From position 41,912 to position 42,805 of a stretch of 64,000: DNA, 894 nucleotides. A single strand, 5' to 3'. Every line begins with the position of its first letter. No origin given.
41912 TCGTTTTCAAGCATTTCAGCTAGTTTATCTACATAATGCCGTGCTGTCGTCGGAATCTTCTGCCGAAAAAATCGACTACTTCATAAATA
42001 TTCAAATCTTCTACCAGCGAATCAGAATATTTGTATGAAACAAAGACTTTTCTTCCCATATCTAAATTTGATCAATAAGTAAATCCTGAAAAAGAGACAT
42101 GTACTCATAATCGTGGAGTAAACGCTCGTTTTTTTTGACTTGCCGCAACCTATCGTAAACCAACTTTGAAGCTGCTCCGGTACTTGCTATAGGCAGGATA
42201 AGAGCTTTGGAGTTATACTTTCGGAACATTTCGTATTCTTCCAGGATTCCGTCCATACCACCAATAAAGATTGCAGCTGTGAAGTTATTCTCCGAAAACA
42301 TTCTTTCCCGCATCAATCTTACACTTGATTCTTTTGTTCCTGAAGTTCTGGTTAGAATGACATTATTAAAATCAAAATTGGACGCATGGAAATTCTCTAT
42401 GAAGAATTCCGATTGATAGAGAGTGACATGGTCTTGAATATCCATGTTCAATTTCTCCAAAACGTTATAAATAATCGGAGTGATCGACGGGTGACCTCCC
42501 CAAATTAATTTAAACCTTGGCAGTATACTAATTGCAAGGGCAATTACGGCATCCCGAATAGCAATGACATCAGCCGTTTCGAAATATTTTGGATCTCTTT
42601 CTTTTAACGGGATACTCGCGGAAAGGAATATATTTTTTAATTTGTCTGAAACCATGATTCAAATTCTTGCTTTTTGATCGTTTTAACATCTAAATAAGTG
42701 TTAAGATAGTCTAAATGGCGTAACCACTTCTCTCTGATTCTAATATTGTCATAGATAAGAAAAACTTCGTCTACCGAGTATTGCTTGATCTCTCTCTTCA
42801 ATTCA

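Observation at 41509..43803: TIR + standalone SLOG + decayed ThsB-like TIR operon: Thoeris-like signalling parts without a recognisable effector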

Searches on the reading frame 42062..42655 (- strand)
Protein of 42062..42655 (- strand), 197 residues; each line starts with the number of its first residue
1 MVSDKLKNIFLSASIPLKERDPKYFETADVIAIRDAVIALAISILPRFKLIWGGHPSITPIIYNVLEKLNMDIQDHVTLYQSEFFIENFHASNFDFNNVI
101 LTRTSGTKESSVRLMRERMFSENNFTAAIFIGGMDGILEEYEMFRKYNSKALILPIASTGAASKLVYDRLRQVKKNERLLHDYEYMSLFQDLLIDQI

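Call 6: search_protein_families(library=pfam, max_evalue=0.1, proteins=[window:42062-42655:-])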
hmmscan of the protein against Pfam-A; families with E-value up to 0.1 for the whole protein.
window:42062-42655:- (197 aa): 2 families
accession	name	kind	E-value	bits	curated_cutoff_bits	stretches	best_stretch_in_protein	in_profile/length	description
PF18180.6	LD_cluster3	-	7e-57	192.3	25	1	23-193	1-170/170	SLOG cluster3 family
PF18185.7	STALD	-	8.3e-05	22.6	24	1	127-184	117-181/211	Sir2- and TIR-associating SLOG family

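Call 7: search_protein_families(library=padloc, max_evalue=0.1, proteins=[window:42062-42655:-])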
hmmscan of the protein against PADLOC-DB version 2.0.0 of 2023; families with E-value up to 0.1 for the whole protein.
window:42062-42655:- (197 aa): 3 families
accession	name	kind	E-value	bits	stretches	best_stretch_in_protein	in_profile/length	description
PDLC00412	ThsA1|ThsA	-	0.00048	17.3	1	134-178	235-277/314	STALD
PDLC00407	ThsA1|ThsA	-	0.002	14.8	1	134-175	399-438/478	STALD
PDLC00416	ThsA1|ThsA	-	0.013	13.1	1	134-175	153-192/226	STALD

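Call 26: find_homologous_proteins(query=window:42062-42655:-, max_evalue=0.001)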
Query window:42062-42655:- (197 aa): 2630 proteins with E <= 0.001 among 2808 candidates; the best 120 are listed.
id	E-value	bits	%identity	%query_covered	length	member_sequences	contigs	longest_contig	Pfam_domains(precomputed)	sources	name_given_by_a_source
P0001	1.9e-123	427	100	100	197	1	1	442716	PF18180.7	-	-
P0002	7.8e-121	418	97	100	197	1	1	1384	PF18180.7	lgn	-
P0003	2.2e-79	283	66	100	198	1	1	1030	PF18180.7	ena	-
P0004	4.2e-79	282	67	100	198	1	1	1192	PF18180.7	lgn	-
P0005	7.9e-78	278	66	100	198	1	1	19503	PF18180.7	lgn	-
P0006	5.0e-77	275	65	100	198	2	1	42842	PF18180.7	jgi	jgi:hypothetical protein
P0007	5.6e-77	275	66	100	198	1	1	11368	PF18180.7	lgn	-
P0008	8.3e-77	275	65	100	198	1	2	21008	PF18180.7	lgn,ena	-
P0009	8.4e-77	275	64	99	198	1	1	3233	PF18180.7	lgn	-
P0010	8.7e-77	275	66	100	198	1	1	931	PF18180.7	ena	-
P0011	1.1e-76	274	66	100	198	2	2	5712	PF18180.7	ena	-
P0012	1.4e-76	274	66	100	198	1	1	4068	PF18180.7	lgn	-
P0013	1.5e-76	274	64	100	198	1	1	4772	PF18180.7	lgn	-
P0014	1.5e-76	274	66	100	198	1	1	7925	PF18180.7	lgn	-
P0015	1.5e-76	274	66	100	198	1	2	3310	PF18180.7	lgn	-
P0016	1.6e-76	274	66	100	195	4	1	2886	PF18180.7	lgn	-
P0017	1.8e-76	274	65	100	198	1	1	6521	PF18180.7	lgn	-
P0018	1.9e-76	274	66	100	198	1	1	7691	PF18180.7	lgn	-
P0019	2.0e-76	273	65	100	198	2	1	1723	PF18180.7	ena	-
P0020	2.1e-76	273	65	100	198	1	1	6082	PF18180.7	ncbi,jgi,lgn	jgi:hypothetical protein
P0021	2.2e-76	273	65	100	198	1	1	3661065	PF18180.7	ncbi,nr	ncbi:MAG: hypothetical protein IPI96_14315 [Saprospiraceae bacterium]|nr:hypothetical protein [Sapro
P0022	2.8e-76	273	65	100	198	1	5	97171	PF18180.7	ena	-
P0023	3.3e-76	273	63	100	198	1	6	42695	PF18180.7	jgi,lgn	jgi:hypothetical protein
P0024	4.4e-76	272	64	100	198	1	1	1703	PF18180.7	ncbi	-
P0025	4.5e-76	272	63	100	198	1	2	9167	PF18180.7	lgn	-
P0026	4.7e-76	272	64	100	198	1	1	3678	PF18180.7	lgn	-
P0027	5.0e-76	272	66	100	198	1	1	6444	PF18180.7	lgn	-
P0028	6.0e-76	272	63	100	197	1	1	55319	PF18180.7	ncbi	ncbi:MAG: hypothetical protein ABW007_12890 [Chitinophagaceae bacterium]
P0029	6.4e-76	272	65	100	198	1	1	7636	PF18180.7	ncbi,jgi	jgi:hypothetical protein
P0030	8.7e-76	271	66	100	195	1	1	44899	PF18180.7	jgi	-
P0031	9.2e-76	271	65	100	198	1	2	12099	PF18180.7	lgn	-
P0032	1.1e-75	271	65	100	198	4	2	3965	PF18180.7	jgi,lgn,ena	jgi:hypothetical protein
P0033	1.2e-75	271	64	100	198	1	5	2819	PF18180.7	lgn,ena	-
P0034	1.3e-75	271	64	100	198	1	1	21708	PF18180.7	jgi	jgi:hypothetical protein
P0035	1.3e-75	271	65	100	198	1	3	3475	PF18180.7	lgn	-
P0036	1.5e-75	271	64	100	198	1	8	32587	PF18180.7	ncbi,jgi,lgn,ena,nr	ncbi:MAG: hypothetical protein IPM42_21555 [Saprospiraceae bacterium]|nr:hypothetical protein [Sapro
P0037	1.7e-75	270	66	100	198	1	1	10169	PF18180.7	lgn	-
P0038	1.8e-75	270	66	100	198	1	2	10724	PF18180.7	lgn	-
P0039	1.9e-75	270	65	100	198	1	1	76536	PF18180.7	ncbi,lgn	ncbi:MAG: hypothetical protein ABIX01_23590 [Chitinophagaceae bacterium]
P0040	1.9e-75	270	64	100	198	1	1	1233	PF18180.7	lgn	-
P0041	2.3e-75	270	63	100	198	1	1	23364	PF18180.7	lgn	-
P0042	2.3e-75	270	65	100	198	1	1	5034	PF18180.7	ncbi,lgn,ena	-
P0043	2.5e-75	270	64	100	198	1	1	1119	PF18180.7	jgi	jgi:hypothetical protein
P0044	3.8e-75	269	65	100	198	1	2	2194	PF18180.7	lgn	-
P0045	4.3e-75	269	64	100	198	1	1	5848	PF18180.7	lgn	-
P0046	4.4e-75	269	64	100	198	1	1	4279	PF18180.7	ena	-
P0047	5.0e-75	269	63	100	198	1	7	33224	PF18180.7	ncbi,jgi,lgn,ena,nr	ncbi:MAG TPA: hypothetical protein DCY06_12065 [Bacteroidetes bacterium]|nr:hypothetical protein [Ba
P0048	5.2e-75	269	64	100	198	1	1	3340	PF18180.7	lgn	-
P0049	6.0e-75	269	64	100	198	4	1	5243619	PF18180.7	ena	-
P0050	6.0e-75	269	64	100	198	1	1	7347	PF18180.7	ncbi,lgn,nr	ncbi:MAG: hypothetical protein JXR36_15500 [Bacteroidales bacterium]|nr:hypothetical protein [Bacter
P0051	6.2e-75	269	64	100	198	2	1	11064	PF18180.7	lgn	-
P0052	7.3e-75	268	62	100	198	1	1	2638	PF18180.7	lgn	-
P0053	7.4e-75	268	63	100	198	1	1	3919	PF18180.7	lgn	-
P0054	8.0e-75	268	64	100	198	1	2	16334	PF18180.7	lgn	-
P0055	8.9e-75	268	63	100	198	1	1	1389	PF18180.7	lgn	-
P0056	8.9e-75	268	62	100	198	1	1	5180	PF18180.7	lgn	-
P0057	8.9e-75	268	65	100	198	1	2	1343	PF18180.7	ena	-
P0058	9.2e-75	268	63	100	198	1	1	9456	PF18180.7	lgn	-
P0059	1.0e-74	268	64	100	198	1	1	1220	PF18180.7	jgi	jgi:hypothetical protein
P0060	1.1e-74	268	64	100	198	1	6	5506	PF18180.7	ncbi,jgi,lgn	jgi:hypothetical protein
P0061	1.1e-74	268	65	100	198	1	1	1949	PF18180.7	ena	-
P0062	1.1e-74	268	62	100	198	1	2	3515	PF18180.7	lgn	-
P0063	1.1e-74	268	64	100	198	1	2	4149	PF18180.7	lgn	-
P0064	1.4e-74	267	65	100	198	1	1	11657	PF18180.7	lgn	-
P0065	1.4e-74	267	64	100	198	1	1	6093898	PF18180.7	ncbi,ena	-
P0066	1.5e-74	267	64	100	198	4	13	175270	PF18180.7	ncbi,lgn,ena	-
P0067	1.5e-74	267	67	97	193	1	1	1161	PF18180.7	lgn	-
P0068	1.5e-74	267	63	100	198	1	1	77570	PF18180.7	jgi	jgi:hypothetical protein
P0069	1.5e-74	267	64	100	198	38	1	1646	PF18180.7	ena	-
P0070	1.8e-74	267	63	100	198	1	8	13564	PF18180.7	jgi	jgi:hypothetical protein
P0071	3.0e-74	266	64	100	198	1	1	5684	PF18180.7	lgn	-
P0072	3.0e-74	266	65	98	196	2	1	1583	PF18180.7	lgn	-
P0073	3.1e-74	266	62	100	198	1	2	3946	PF18180.7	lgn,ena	-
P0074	3.3e-74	266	63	100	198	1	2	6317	PF18180.7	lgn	-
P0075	3.7e-74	266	64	100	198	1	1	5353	PF18180.7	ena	-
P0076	3.8e-74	266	63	100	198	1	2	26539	PF18180.7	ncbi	-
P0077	3.8e-74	266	64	100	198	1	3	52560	PF18180.7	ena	-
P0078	4.0e-74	266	63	100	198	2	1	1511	PF18180.7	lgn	-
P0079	4.4e-74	266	63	100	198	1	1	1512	PF18180.7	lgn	-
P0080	4.5e-74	266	64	100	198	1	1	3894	PF18180.7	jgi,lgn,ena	-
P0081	4.5e-74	266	64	100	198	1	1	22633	PF18180.7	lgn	-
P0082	4.5e-74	266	64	100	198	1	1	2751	PF18180.7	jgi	jgi:hypothetical protein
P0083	4.8e-74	266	64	100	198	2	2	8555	PF18180.7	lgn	-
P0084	5.0e-74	266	63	100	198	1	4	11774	PF18180.7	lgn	-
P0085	5.0e-74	266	64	100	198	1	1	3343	PF18180.7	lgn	-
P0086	5.0e-74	266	63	100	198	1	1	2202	PF18180.7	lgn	-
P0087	5.2e-74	266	63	100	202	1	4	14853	PF18180.7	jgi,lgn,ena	-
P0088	5.3e-74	266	64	100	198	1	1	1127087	PF18180.7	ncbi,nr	ncbi:MAG: hypothetical protein IPP32_12305 [Bacteroidetes bacterium]|nr:hypothetical protein [Bacter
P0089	7.7e-74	265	64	97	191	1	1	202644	PF18180.7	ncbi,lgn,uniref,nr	ncbi:hypothetical protein [Flavobacterium sp.]|uniref:SLOG domain-containing protein n=1 Tax=Flavoba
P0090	7.9e-74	265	65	100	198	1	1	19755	PF18180.7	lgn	-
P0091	8.5e-74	265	63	100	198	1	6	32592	PF18180.7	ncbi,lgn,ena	-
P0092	8.9e-74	265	65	100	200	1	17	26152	PF18180.7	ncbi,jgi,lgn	jgi:hypothetical protein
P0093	9.4e-74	265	63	99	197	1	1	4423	PF18180.7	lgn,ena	-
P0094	1.1e-73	265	62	100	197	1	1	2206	PF18180.7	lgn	-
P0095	1.1e-73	265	63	100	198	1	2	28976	PF18180.7,PF18185.8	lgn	-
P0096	1.2e-73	264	65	100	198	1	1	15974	PF18180.7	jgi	jgi:hypothetical protein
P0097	1.2e-73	264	63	98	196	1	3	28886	PF18180.7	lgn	-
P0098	1.3e-73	264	62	100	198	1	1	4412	PF18180.7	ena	-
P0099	1.5e-73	264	61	100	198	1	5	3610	PF18180.7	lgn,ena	-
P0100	1.5e-73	264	62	100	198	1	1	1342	PF18180.7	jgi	jgi:hypothetical protein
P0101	1.5e-73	264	65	100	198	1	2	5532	PF18180.7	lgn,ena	-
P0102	1.7e-73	264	61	100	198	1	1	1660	PF18180.7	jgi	jgi:SLOG cluster3 family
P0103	1.7e-73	264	65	100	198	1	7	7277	PF18180.7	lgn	-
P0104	1.7e-73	264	66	100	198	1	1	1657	PF18180.7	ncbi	-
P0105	1.7e-73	264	61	100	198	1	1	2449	PF18180.7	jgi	jgi:hypothetical protein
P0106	1.8e-73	264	64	100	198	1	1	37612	PF18180.7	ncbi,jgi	jgi:hypothetical protein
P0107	1.8e-73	264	64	100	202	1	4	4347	PF18180.7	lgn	-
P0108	1.8e-73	264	63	100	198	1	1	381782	PF18180.7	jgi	jgi:hypothetical protein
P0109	1.9e-73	264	64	100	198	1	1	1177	PF18180.7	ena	-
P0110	1.9e-73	264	63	100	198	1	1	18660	PF18180.7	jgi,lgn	jgi:hypothetical protein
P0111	1.9e-73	264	61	99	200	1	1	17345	PF18180.7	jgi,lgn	jgi:hypothetical protein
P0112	2.1e-73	264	62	100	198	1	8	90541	PF18180.7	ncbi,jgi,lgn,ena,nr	ncbi:MAG: hypothetical protein DRI89_03615 [Bacteroidetes bacterium]|nr:MAG: hypothetical protein DR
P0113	2.4e-73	263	63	100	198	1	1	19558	PF18180.7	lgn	-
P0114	2.9e-73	263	64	100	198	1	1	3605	PF18180.7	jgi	jgi:hypothetical protein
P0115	3.3e-73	263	63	100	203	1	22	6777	PF18180.7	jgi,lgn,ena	jgi:hypothetical protein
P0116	3.5e-73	263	62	100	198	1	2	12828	PF18180.7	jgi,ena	jgi:hypothetical protein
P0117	3.5e-73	263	62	100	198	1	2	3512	PF18180.7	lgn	-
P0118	3.5e-73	263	62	100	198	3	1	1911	PF18180.7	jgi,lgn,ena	-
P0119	3.6e-73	263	63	100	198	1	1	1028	PF18180.7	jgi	-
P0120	4.0e-73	263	65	100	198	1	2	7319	PF18180.7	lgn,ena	-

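Call 28: find_related_loci(query=A1, collection=genome_contigs, flank=8000)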
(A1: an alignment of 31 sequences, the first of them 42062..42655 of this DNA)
Query A1 (197 aa) in genome_contigs; peptide patterns used: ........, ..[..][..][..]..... (x = any residue, [..] = any of these).
406 stretches matched a pattern; 338 encode a relative of the query (tblastn E <= 1e-3); the best 80 are kept; 80 distinct loci.
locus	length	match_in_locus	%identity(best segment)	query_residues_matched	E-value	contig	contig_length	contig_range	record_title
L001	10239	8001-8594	65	1-197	1e-82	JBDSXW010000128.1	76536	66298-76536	MAG: Chitinophagaceae bacterium isolate cluster1_bin.660 k127_4641760, whole genome shotgun sequence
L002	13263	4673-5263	63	1-197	2e-82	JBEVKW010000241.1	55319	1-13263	MAG: Chitinophagaceae bacterium isolate T4R1UO_autometa_bin_0002 T4R1UO_autometa_bin_0002_k133_130720, whole genome shot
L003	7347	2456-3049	64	1-197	4e-82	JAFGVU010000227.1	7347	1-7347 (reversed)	MAG: Bacteroidales bacterium isolate ZodW_Metabat.182 k87_18912327, whole genome shotgun sequence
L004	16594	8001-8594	63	1-197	1e-81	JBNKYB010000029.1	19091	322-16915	MAG: Flavobacteriaceae bacterium isolate D1D2.bin.33.orig k141_589632, whole genome shotgun sequence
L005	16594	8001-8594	64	1-197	2e-81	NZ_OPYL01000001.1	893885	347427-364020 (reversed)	Dysgonomonas sp. Marseille-P4361, whole genome shotgun sequence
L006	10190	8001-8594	62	1-197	8e-81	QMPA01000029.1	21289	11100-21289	MAG: Bacteroidetes bacterium isolate B6_G9 B6_Guay9_scaffold_01421, whole genome shotgun sequence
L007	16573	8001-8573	64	6-197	1e-80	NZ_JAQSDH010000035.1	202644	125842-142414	MAG: Flavobacterium sp. isolate K-2018 MAG006 NODE_33_length_202644_cov_18.888365, whole genome shotgun sequence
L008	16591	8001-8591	64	3-197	2e-79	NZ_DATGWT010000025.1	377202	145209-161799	MAG: Lacibacter sp. isolate SMAG_U10589 k141_34939, whole genome shotgun sequence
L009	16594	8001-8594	64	1-197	2e-79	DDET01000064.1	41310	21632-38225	MAG TPA_asm: Bacteroidetes bacterium UBA1947 UBA1947_contig_58918, whole genome shotgun sequence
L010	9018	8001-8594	62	1-197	2e-79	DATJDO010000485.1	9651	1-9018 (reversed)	MAG TPA_asm: Chitinophagaceae bacterium isolate SMAG_U15409 k141_179027, whole genome shotgun sequence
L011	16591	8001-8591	61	1-197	3e-79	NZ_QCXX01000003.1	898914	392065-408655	Sphingobacterium athyrii strain M46 Scaffold3, whole genome shotgun sequence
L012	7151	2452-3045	62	1-197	5e-79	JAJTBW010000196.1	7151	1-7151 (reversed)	MAG: Sphingobacteriia bacterium isolate MS_R2_22 NODE_2228_length_7151_cov_6.153044, whole genome shotgun sequence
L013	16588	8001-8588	60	1-197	5e-79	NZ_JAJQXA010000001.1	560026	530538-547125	Flavobacterium soyae strain SCIV07 NODE_1_length_560026_cov_18.111711, whole genome shotgun sequence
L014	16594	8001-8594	62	1-197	7e-79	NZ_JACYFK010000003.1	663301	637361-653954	Euzebyella marina strain CY01 NODE_3_length_663301_cov_52.748, whole genome shotgun sequence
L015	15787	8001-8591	63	1-197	2e-78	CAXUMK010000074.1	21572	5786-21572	MAG TPA_asm: uncultured Segetibacter sp. isolate public_SRR11456913_metawrap_bin.22 genome assembly, contig: public_SRR1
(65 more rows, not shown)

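Call 51: predict_structure(alignment_id=A1)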
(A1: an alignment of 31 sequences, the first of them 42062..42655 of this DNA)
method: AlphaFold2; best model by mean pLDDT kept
length: 197 residues; sequences in the alignment: 31
mean_pLDDT: 72.5   pTM: 0.69
mean pLDDT of the five models: 72.5, 70.9, 70.4, 68.9, 65.2
residues with pLDDT >= 90: 53; 70-90: 62; 50-70: 47; < 50: 35
segments of 3 or more residues with pLDDT < 50: 1-3, 156-163, 182-197
pLDDT, mean of each block of 10 residues (from residue 1): 72 61 50 64 76 81 84 91 88 86 91 94 89 68 91 59 53 65 42 32
secondary structure, 60 per line:
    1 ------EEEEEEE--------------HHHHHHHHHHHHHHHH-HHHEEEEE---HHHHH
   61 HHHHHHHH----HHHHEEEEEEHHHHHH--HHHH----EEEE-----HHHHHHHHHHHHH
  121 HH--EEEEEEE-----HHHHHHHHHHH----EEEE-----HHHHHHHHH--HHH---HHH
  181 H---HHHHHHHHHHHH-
elements in order: E7-13 H28-43 E48-52 H56-68 H73-76 E77-82 H83-88 H91-94 E99-102 H108-122 E125-131 H137-147 E152-155 H161-169 H178-181 H185-196

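Call 55: fold_search(model_id=the predicted structure, library=pdb)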
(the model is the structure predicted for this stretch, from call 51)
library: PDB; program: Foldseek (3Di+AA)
matches with E <= 10: 1198; with E <= 0.001: 0
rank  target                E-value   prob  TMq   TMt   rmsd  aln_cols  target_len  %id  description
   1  3afo_A                1.5e-02  0.89  0.35  0.22   7.4       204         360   13  Crystal Structure of Yeast NADH Kinase complexed with NADH (released 2011-03-16)
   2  3tov_A                2.2e-02  0.47  0.28  0.19   9.6       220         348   11  The crystal structure of the glycosyl transferase family 9 from Veillonella parvula DSM 2008 (released 2011-09-21)
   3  2vff_B                4.5e-02  0.18  0.19  0.16  10.6       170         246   12  Crystal structure of the F96H mutant of Plasmodium falciparum triosephosphate isomerase (released 2008-12-09)
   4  6pey_B                5.1e-02  0.41  0.33  0.27   9.0       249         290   10  MTHFR with mutation Asp120Ala (released 2019-09-25)
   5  2vfd_A                5.1e-02  0.14  0.20  0.17  11.1       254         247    7  Crystal structure of the F96S mutant of Plasmodium falciparum triosephosphate isomerase (released 2008-12-09)
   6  2y1c_A                5.8e-02  0.75  0.34  0.20   7.6       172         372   10  X-ray structure of 1-deoxy-D-xylulose 5-phosphate reductoisomerase, DXR, Rv2870c, from Mycobacterium tuberculosis, in  (released 2011-06-29)
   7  3itg_A                5.8e-02  0.20  0.23  0.15  11.7       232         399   10  Structure the proline utilization A proline dehydrogenase domain (PutA86-630) inactivated with N-propargylglycine (released 2010-01-12)
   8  5bmw_B                5.8e-02  0.16  0.21  0.18  10.7       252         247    7  Crystal structure of T75V mutant of Triosephosphate isomerase from Plasmodium falciparum (released 2015-07-29)
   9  1lbm                  5.8e-02  0.14  0.19  0.19  11.1       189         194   10  CRYSTAL STRUCTURE OF PHOSPHORIBOSYL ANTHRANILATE ISOMERASE (PRAI) IN COMPLEX WITH REDUCED 1-(O-CARBOXYPHENYLAMINO)-1-DEO (released 2002-12-18)
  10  4ywi_B                5.8e-02  0.14  0.19  0.17  10.7       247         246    7  F96S/L167V Double mutant of Plasmodium Falciparum Triosephosphate Isomerase (released 2016-02-03)
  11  5n7z                  6.2e-02  0.63  0.33  0.21   8.6       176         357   11  glycosyltransferase in LPS biosynthesis (released 2018-03-14)
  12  5bmx_D                6.2e-02  0.15  0.19  0.17  10.6       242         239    7  Crystal structure of T75N mutant of Triosephosphate isomerase from Plasmodium falciparum (released 2015-07-29)
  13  3psw_A                6.2e-02  0.14  0.19  0.16  10.8       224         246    8  Structure of E97Q mutant of TIM from Plasmodium falciparum (released 2011-10-19)
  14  4nma_A                6.6e-02  0.30  0.29  0.10  16.6       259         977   12  Crystal structure of proline utilization A (PutA) from Geobacter sulfurreducens PCA in complex with L-tetrahydro-2-fur (released 2014-02-19)
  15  4nmd_A                7.0e-02  0.25  0.26  0.09  16.0       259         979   12  Crystal structure of proline utilization A (PutA) from Geobacter sulfurreducens PCA reduced with dithionite (released 2014-02-19)
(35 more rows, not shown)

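Call 56: search_solved_structures(query=A1, max_evalue=10, show_alignments=3)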
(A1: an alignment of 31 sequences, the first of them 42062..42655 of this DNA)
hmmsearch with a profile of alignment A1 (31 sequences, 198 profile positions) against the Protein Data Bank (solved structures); distinct sequences matched with E-value up to 10: 2.
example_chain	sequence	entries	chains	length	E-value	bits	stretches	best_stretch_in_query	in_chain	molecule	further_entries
5a12_A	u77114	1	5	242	0.41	13.2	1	22-56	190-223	CHLORITE DISMUTASE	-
5a13_A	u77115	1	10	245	0.42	13.2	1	22-56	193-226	CHLORITE DISMUTASE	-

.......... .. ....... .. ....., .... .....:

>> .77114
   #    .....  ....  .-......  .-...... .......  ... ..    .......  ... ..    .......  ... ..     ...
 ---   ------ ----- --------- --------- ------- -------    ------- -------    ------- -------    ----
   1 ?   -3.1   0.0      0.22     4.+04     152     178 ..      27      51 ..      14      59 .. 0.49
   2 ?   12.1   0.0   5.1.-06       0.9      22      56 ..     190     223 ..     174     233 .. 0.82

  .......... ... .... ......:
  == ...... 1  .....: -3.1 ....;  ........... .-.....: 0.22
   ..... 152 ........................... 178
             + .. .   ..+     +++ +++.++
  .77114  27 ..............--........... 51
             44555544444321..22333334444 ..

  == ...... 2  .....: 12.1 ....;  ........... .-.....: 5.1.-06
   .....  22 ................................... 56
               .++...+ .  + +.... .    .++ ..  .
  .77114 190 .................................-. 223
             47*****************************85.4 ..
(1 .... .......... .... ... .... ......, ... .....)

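Call 62: search_protein_families(library=ncbifam, max_evalue=0.01, proteins=[window:42062-42655:-])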
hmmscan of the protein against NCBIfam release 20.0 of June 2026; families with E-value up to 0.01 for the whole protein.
window:42062-42655:- (197 aa): 1 family
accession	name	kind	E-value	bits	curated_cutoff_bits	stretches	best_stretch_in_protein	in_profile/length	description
NF058525.1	Thoeris_type3_ThcA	equivalog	3.8e-73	245.1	110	1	9-193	1-184/184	Thoeris type III anti-phage system protein ThcA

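Call 63: search_protein_families(library=ncbifam, max_evalue=0.01, proteins=[L012:3035-3751:+])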
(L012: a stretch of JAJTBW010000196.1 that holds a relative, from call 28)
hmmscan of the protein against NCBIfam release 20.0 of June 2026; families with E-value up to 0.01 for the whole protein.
L012:3035-3751:+ (238 aa): 0 families
